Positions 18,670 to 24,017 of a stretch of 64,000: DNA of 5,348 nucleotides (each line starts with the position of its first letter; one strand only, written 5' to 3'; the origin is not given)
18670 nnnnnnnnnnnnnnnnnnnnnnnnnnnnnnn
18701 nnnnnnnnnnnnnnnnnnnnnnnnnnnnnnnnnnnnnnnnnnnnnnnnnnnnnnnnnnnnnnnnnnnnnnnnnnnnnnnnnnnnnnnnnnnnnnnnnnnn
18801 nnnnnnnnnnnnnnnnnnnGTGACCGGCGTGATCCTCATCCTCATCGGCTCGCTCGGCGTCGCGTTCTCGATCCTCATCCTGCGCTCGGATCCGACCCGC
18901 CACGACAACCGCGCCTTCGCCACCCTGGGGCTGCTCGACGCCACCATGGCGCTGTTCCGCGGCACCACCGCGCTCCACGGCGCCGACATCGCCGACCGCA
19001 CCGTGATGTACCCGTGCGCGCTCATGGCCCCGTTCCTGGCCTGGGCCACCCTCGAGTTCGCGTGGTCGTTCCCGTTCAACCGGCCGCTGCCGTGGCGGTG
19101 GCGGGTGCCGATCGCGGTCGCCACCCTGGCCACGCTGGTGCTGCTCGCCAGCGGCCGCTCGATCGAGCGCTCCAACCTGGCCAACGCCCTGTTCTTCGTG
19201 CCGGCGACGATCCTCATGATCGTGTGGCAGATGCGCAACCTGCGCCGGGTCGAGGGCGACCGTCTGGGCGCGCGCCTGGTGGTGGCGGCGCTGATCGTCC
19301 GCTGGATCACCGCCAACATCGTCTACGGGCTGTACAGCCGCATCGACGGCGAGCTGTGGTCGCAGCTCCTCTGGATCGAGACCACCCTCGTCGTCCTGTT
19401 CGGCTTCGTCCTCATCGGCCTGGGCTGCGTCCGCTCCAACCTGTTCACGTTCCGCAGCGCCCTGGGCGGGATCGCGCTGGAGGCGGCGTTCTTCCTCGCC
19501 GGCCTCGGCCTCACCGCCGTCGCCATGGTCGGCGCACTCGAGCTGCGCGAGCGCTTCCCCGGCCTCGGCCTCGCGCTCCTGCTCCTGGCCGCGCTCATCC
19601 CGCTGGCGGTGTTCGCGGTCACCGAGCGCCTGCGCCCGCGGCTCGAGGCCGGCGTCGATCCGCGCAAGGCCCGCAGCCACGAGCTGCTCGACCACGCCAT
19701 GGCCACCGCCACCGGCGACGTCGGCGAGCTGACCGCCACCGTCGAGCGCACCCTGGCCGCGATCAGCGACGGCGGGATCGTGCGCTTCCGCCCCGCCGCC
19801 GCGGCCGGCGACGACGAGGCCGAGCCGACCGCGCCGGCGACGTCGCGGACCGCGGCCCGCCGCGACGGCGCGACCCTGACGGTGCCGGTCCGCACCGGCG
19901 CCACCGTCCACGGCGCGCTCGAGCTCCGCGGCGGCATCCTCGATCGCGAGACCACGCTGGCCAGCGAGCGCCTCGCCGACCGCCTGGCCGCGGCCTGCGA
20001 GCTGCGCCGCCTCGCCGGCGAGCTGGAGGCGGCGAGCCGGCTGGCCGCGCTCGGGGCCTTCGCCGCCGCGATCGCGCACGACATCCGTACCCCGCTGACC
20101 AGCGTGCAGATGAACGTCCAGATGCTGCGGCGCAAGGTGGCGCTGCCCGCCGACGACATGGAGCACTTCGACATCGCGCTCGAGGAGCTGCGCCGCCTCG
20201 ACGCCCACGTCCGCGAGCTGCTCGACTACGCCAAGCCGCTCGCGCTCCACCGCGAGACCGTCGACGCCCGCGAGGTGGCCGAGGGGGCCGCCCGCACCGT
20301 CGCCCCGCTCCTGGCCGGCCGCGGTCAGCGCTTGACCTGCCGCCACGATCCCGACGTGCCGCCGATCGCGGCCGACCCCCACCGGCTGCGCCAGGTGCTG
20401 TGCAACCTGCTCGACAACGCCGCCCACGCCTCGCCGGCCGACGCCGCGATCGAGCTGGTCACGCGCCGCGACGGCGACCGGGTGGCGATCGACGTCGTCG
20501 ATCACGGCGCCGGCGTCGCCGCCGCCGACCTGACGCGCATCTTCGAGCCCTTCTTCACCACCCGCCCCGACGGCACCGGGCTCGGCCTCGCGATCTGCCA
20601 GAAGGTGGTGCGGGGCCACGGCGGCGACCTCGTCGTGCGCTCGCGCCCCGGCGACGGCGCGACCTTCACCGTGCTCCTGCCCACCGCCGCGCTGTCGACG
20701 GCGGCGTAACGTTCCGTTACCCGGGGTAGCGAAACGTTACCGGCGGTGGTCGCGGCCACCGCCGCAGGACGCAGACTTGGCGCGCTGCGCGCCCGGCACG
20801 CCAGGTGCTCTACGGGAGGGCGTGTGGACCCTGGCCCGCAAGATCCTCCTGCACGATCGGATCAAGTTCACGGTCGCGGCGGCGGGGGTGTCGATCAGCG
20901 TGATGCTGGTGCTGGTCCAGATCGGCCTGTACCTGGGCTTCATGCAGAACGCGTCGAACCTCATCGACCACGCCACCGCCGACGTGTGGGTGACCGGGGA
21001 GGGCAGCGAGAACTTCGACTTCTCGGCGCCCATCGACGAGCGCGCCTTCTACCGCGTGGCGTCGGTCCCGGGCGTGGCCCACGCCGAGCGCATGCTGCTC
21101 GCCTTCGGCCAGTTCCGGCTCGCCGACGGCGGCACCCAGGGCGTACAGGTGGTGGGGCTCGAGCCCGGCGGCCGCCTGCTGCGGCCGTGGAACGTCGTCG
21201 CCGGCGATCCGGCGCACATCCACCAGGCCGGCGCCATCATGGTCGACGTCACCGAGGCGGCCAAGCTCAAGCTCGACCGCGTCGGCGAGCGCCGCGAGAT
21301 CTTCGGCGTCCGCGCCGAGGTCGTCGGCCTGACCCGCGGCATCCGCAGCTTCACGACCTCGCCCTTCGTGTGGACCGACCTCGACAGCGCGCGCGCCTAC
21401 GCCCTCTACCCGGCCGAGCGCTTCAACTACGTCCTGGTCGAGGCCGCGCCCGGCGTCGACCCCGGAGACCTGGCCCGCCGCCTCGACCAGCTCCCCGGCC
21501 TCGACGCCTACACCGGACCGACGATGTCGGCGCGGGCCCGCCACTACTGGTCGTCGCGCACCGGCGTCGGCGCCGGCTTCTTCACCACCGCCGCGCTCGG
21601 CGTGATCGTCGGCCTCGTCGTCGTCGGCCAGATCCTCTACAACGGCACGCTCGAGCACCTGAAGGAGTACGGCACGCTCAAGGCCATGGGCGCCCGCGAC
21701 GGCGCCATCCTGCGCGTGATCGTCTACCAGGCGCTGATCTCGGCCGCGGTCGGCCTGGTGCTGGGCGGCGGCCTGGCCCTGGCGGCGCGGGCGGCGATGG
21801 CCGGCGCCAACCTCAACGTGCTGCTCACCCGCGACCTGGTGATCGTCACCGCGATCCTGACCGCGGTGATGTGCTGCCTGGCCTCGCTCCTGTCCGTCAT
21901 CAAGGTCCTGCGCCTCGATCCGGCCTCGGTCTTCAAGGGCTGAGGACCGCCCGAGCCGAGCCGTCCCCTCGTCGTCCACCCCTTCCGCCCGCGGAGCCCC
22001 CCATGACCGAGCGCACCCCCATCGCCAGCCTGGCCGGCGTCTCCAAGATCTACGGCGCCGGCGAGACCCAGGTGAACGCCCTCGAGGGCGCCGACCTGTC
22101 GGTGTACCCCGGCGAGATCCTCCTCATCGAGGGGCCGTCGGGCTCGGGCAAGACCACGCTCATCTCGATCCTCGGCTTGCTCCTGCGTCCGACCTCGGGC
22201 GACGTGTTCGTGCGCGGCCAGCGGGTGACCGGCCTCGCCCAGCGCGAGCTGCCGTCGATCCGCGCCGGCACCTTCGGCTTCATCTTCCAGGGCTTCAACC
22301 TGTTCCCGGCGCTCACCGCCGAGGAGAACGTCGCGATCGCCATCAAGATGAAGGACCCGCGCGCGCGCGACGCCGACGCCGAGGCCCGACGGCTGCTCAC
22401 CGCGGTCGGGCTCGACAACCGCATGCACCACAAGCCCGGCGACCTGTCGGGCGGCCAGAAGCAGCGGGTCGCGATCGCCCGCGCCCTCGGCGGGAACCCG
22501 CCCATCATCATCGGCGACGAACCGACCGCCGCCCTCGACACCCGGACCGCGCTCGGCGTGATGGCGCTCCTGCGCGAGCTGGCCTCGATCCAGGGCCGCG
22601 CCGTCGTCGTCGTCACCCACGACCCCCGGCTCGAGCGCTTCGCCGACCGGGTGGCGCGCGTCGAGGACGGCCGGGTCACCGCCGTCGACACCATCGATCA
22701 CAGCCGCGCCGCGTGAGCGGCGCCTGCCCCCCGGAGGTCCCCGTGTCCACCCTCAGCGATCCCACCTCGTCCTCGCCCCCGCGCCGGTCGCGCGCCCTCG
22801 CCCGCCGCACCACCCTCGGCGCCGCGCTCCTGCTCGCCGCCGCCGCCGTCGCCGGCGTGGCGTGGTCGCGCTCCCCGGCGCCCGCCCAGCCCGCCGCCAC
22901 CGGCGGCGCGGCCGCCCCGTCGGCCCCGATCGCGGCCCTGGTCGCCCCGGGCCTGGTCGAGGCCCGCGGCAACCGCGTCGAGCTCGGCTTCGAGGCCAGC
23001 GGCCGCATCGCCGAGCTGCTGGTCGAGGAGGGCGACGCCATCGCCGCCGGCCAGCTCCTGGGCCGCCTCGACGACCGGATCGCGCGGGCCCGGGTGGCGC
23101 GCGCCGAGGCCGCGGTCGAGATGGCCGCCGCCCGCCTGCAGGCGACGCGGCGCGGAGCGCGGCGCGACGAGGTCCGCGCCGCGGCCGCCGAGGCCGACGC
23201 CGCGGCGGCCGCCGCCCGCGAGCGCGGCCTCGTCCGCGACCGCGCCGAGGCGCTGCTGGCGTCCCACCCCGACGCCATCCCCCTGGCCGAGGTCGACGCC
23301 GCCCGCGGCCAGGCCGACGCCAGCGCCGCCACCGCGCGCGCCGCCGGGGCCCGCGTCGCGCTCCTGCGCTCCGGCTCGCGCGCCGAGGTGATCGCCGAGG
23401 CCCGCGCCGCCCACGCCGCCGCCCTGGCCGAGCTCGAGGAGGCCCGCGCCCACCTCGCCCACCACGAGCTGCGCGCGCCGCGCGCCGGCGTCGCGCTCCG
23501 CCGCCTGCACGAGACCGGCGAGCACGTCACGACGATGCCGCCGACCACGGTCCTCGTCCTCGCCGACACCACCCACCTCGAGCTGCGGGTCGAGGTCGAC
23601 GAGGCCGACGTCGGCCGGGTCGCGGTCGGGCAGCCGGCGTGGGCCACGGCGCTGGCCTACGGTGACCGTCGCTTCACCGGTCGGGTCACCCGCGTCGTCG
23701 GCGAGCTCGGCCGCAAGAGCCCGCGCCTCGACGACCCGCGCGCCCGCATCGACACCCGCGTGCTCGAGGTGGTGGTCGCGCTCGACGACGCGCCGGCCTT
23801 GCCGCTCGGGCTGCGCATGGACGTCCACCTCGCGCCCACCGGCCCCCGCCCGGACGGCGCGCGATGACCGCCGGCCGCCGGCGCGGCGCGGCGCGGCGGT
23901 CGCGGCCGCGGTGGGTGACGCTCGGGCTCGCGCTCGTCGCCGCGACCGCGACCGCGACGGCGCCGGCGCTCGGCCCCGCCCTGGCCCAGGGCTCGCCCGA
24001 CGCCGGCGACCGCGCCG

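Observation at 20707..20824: The same dyad, duplicated, plus a -24/-12 element upstream of the efflux operon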

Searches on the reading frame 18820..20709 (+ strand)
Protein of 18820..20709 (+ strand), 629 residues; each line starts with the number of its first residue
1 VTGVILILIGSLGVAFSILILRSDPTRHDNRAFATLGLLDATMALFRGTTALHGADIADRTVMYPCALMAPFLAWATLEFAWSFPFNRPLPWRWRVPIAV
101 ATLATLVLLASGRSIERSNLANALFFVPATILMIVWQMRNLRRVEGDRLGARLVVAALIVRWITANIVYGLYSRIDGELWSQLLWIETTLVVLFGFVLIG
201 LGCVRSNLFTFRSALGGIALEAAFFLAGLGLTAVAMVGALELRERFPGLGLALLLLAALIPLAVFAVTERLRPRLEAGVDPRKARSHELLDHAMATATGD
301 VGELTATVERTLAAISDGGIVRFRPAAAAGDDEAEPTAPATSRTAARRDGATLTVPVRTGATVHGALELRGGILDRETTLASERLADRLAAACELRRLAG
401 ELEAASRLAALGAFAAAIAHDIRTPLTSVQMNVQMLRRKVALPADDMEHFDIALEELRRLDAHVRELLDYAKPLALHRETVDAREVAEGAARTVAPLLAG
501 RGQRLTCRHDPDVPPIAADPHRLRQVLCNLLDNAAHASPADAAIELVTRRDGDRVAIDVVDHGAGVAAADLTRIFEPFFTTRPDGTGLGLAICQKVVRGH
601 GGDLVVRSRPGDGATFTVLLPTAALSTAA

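Call 7: search_protein_families(library=pfam, proteins=[window:18820-20709:+])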
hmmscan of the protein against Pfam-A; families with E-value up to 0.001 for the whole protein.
window:18820-20709:+ (629 aa): 2 families
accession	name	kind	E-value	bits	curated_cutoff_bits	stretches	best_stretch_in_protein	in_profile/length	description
PF02518.31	HATPase_c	-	2e-26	93.1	26.4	1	519-622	2-109/111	Histidine kinase-, DNA gyrase B-, and HSP90-like ATPase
PF00512.31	HisKA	-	6.9e-16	58.5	26.9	1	411-472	2-62/66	His Kinase A (phospho-acceptor) domain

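Call 10: find_related_loci(query=window:18820-20709:+, collection=genome_contigs, flank=6000)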
Query window:18820-20709:+ (629 aa) in genome_contigs; peptide patterns used: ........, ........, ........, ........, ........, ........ (x = any residue, [..] = any of these).
600 stretches matched a pattern (row limit reached: there are more); 591 encode a relative of the query (tblastn E <= 1e-3); the best 80 are kept; 80 distinct loci.
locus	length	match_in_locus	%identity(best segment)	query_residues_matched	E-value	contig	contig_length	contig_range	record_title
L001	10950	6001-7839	43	13-623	2e-128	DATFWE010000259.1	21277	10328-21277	MAG TPA_asm: Haliangiales bacterium isolate SMAG_U9482 k141_6145664, whole genome shotgun sequence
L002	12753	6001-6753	36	372-621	1e-40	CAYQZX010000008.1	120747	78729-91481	MAG TPA_asm: uncultured Eubacteriales bacterium isolate SRP231805_co4_123 genome assembly, contig: k141_216405, whole ge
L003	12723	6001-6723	36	395-629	8e-37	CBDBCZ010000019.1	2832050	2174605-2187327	MAG: Nitrospirales bacterium isolate 012ff4a1-fade-42c0-aa29-68b44be8729c genome assembly, contig: contig_19, whole geno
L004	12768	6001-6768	34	372-624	2e-36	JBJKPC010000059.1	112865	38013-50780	MAG: Candidatus Kryptoniota bacterium isolate Bin_110 S1Ck127_482340_flag_0_multi_22.0000_len_112865, whole genome shotg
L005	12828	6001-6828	33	367-621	4e-35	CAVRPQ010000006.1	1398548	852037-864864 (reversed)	MAG: uncultured bacterium isolate MFD03044.bin.1.155 genome assembly, contig: contig_30701, whole genome shotgun sequenc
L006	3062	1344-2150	27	348-621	5e-35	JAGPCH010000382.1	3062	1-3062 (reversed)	MAG: Ignavibacteria bacterium isolate Gw_SlAct_bin_239 Gw_SlAct_194708_length_3062_cov_3.463032, whole genome shotgun se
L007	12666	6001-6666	32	404-621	5e-35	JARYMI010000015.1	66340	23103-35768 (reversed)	MAG: Clostridiales bacterium isolate A05DMB-I-28 NODE_15_length_66340_cov_9.449104, whole genome shotgun sequence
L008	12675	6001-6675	36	401-621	5e-34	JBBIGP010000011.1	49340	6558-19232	MAG: Candidatus Aminicenantes bacterium isolate QH2S170213_bin_94 NODE_523_length_49340_cov_12.240459, whole genome shot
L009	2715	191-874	31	398-621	7e-34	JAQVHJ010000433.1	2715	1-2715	MAG: bacterium isolate STE_202 NODE_139249_length_2715_cov_2.160742_Sandtown_E, whole genome shotgun sequence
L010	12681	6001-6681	33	394-621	1e-32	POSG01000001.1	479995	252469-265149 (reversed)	MAG: Geobacter sp. isolate GAC1 CM3_1000008, whole genome shotgun sequence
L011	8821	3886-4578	40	394-621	3e-32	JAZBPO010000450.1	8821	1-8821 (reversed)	MAG: Pseudomonadales bacterium isolate bin.244 k117_9195286, whole genome shotgun sequence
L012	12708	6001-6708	32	385-620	2e-31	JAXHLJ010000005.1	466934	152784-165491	MAG: Desulfotignum sp. isolate Salar_de_Ascotan_soil_MAG_ASO14 contig_167_polypolish, whole genome shotgun sequence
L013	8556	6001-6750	33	386-621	9e-32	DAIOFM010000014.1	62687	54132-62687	MAG TPA_asm: Spirochaetota bacterium isolate CTOTU18388 NODE_287_length_62687_cov_8.024588, whole genome shotgun sequenc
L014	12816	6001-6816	35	394-621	1e-31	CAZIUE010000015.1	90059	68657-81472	MAG TPA_asm: uncultured Pelobacter sp. isolate binchicken_co22_46 genome assembly, contig: NODE_251_length_90059_cov_63.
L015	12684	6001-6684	32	401-621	3e-31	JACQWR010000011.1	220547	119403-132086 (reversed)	MAG: Deltaproteobacteria bacterium isolate NC_groundwater_1494_Pr4_B-0.1um_54_14 SR1-18-B1_scaffold_235586, whole genome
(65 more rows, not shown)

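Call 28: search_protein_families(library=ncbifam, proteins=[window:18820-20709:+])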
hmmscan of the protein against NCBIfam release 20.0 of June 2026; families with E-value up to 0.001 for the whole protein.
window:18820-20709:+ (629 aa): 83 families (the best 25 are shown)
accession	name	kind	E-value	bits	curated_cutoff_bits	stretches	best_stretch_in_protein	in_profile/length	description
NF008468.0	PRK11360.1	equivalog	5.5e-61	206.7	646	1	394-624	379-610/616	two-component system sensor histidine kinase AtoS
NF007688.0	PRK10364.1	equivalog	3e-52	177.9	479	1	396-624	225-453/460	two-component system sensor histidine kinase ZraS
NF052574.1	HisKinEspCMyxo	equivalog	1.3e-45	155.9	1200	1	396-626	402-641/785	serine histidine kinase EspC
NF010411.0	PRK13837.1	equivalog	4.8e-40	137.3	647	1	393-624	432-677/828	two-component system VirA-like sensor kinase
NF046044.1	PnpS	equivalog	2.1e-33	115.9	400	1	414-621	173-390/390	two-component system histidine kinase PnpS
TIGR02966.1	phoR_proteo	equivalog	4.5e-33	114.7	334.2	1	414-619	117-332/333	phosphate regulon sensor histidine kinase PhoR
NF006800.0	PRK09303.1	equivalog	1.7e-32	112.8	342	1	405-622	145-377/383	histidine kinase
NF052573.1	HisKinEspAMyxo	equivalog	2.2e-32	112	1400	1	393-623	366-612/755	serine histidine kinase EspA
TIGR01386.1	cztS_silS_copS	subfamily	1.4e-31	110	292.55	1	381-621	203-457/457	heavy metal sensor histidine kinase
NF038348.1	T2SS_HK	subfamily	3.8e-31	108.2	450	1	450-621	401-572/574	histidine kinase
NF040691.1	MtrAB_MtrB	equivalog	8.3e-30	104.2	450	1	395-624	257-494/507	MtrAB system histidine kinase MtrB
NF008543.0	PRK11466.1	equivalog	1.7e-29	102.3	982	1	389-623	424-663/914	TMAO reductase system sensor histidine kinase/response regulator TorS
NF053867.1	SprKinKinDBac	equivalog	2.1e-29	102.4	775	1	405-623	280-498/500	sporulation kinase KinD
NF033091.0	HK_VanS_ACDEFG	equivalog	5.5e-29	101.2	400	1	418-621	81-293/293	vancomycin resistance histidine kinase VanS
TIGR02956.1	TMAO_torS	equivalog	5.7e-29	100.8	676.5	1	403-623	458-683/967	TMAO reductase system sensor histidine kinase/response regulator TorS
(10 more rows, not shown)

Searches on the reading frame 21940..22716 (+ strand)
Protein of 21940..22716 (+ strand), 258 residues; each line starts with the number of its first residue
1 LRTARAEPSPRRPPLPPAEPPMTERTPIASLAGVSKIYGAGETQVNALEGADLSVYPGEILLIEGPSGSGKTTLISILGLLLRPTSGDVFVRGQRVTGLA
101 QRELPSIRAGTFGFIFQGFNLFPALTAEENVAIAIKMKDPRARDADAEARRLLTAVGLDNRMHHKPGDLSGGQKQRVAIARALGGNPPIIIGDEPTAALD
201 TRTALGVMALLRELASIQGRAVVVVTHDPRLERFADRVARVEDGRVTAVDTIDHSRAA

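Call 7: search_protein_families(library=pfam, proteins=[window:21940-22716:+])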
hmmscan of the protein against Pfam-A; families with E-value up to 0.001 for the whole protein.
window:21940-22716:+ (258 aa): 5 families
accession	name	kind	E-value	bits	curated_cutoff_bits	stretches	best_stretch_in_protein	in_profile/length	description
PF00005.33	ABC_tran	-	5.8e-31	108.3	25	1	48-197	1-137/137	ABC transporter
PF13304.12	AAA_21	-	1.1e-05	26.1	27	0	65-90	6-26/304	AAA domain, putative AbiEii toxin, Type IV TA system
PF13191.12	AAA_16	-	4.3e-05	24.5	32.6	1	55-216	22-128/167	AAA ATPase domain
PF02463.25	SMC_N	-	0.00017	21.6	40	0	62-242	28-212/220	RecF/RecN/SMC N terminal domain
PF13555.12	AAA_29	-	0.00063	19.9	27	0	53-85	17-49/61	P-loop containing region of AAA domain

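Call 28: search_protein_families(library=ncbifam, proteins=[window:21940-22716:+])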
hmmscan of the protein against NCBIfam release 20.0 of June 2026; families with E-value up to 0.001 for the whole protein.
window:21940-22716:+ (258 aa): 191 families (the best 25 are shown)
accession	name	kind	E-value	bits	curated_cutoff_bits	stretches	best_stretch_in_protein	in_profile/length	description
TIGR02982.1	heterocyst_DevA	subfamily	1.6e-67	227.3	295.8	1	31-246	4-219/220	ABC exporter ATP-binding subunit, DevA family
TIGR02211.1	LolD_lipo_ex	equivalog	1.1e-59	201.6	307.75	1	33-247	6-220/221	lipoprotein-releasing ABC transporter ATP-binding protein LolD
NF007826.0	PRK10535.1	equivalog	1.2e-58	198.9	966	1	26-248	2-223/648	macrolide ABC transporter ATP-binding protein/permease MacB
NF008639.0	PRK11629.1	equivalog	2e-55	187.8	360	1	33-248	11-226/234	lipoprotein-releasing ABC transporter ATP-binding protein LolD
TIGR02673.1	FtsE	equivalog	7.1e-53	179.4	264.85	1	30-244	3-213/214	cell division ATP-binding protein FtsE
NF038007.1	ABC_ATP_DarD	equivalog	7.4e-48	162.9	375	1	31-245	4-217/218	darobactin export ABC transporter ATP-binding protein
NF007879.0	PRK10584.1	equivalog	1.4e-47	162.4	336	1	33-246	11-224/228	putative ABC transporter ATP-binding protein YbbA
NF007027.0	PRK09493.1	equivalog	7.9e-47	159.6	379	1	33-247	6-215/240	glutamine ABC transporter ATP-binding protein GlnQ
TIGR03608.1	L_ocin_972_ABC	subfamily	1.5e-46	158.5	254.85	1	46-239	12-204/206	putative bacteriocin export ABC transporter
TIGR02314.1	ABC_MetN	equivalog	1.9e-45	155.3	499.7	1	31-252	4-225/343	methionine ABC transporter ATP-binding protein MetN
TIGR01186.1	proV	subfamily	2.4e-45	155.2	326.6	1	46-253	7-215/363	betaine/proline/choline family ABC transporter ATP-binding protein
TIGR03265.1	PhnT2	equivalog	2.6e-43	148.6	457.7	1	44-251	16-218/353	putative 2-aminoethylphosphonate ABC transporter ATP-binding protein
NF008428.0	PRK11264.1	equivalog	6.6e-43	146.7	406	1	46-246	17-222/250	L-cystine ABC transporter ATP-binding protein TcyN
TIGR02315.1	ABC_phnC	equivalog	1.2e-42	146.1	266.1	1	33-246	6-224/243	phosphonate ABC transporter ATP-binding protein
NF040933.2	ABC_arch_GlcV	equivalog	5.2e-42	144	450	1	31-251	5-225/357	glucose ABC transporter ATP-binding protein GlcV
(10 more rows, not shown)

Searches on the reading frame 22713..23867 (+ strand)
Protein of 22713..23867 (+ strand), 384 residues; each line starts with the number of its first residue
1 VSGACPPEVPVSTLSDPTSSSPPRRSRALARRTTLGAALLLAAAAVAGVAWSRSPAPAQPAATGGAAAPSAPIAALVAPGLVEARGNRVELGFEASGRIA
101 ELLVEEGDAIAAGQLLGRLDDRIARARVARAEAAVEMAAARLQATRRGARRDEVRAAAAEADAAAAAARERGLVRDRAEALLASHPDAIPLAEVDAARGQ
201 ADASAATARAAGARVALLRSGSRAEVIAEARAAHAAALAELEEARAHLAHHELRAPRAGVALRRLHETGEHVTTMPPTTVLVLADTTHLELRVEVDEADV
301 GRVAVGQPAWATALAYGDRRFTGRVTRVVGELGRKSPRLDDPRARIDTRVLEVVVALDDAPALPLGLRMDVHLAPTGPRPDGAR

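Call 7: search_protein_families(library=pfam, proteins=[window:22713-23867:+])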
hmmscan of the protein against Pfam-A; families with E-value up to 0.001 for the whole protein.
window:22713-23867:+ (384 aa): 3 families
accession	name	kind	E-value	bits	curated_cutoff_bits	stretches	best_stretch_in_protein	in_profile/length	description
PF13437.12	HlyD_3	-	9.9e-13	49.2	22.2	1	253-359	2-95/106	HlyD family secretion protein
PF16576.10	HlyD_D23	-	9.5e-12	45.1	30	1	234-335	92-191/214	Barrel-sandwich domain of CusB or HlyD membrane-fusion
PF13533.13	Biotin_lipoyl_2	-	5.2e-05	23.4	29.8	1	95-120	7-32/32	Biotin-lipoyl like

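Call 28: search_protein_families(library=ncbifam, proteins=[window:22713-23867:+])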
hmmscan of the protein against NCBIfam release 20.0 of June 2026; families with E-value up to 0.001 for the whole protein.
window:22713-23867:+ (384 aa): 13 families
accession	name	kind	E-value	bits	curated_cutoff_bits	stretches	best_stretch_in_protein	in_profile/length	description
NF002939.0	PRK03598.1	equivalog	1.3e-38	133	393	1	82-349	40-303/332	secretion protein HlyD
TIGR02971.1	heterocyst_DevB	subfamily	2.2e-27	96.3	129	2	193-360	146-310/327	ABC exporter membrane fusion protein, DevB family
TIGR01730.1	RND_mfp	subfamily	4.1e-24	85.1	94.9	2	80-152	19-90/322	efflux RND transporter periplasmic adaptor subunit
TIGR00998.1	8a0101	subfamily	4.7e-22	78.4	390.8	1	85-328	39-281/334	EmrA/EmrK family multidrug efflux transporter periplasmic adaptor subunit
NF007785.0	PRK10476.1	equivalog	4.3e-18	65.2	376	1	87-327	47-283/347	multidrug transporter subunit MdtN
TIGR01843.1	type_I_hlyD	subfamily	4.2e-13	49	208.65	2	76-177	31-137/422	HlyD family type I secretion periplasmic adaptor subunit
NF008606.0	PRK11578.1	equivalog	4.7e-13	49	342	1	79-328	53-262/371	macrolide transporter subunit MacA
TIGR00999.1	8a0102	subfamily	1.4e-10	40.8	319.3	1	227-336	67-175/271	CzcB/NccB family metal efflux transporter periplasmic adaptor subunit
NF011715.0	PRK15136.1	equivalog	3.7e-07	29.1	563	1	85-326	58-290/390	multidrug efflux MFS transporter periplasmic adaptor subunit EmrA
NF008589.1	PRK11556.1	equivalog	9.3e-06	24.8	391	0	52-155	53-151/392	MdtA/MuxA family multidrug efflux RND transporter periplasmic adaptor subunit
TIGR03794.1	NHLM_micro_HlyD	equivalog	8.2e-05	21.7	156.2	1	80-149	50-119/421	NHLP bacteriocin system secretion protein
NF005457.0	PRK07051.1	equivalog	0.00022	21.3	87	0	80-120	39-79/80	acetyl-CoA carboxylase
NF045904.1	RND-peri-MexE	equivalog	0.00078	18.4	714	0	87-173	62-148/390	multidrug efflux RND transporter periplasmic adaptor subunit MexE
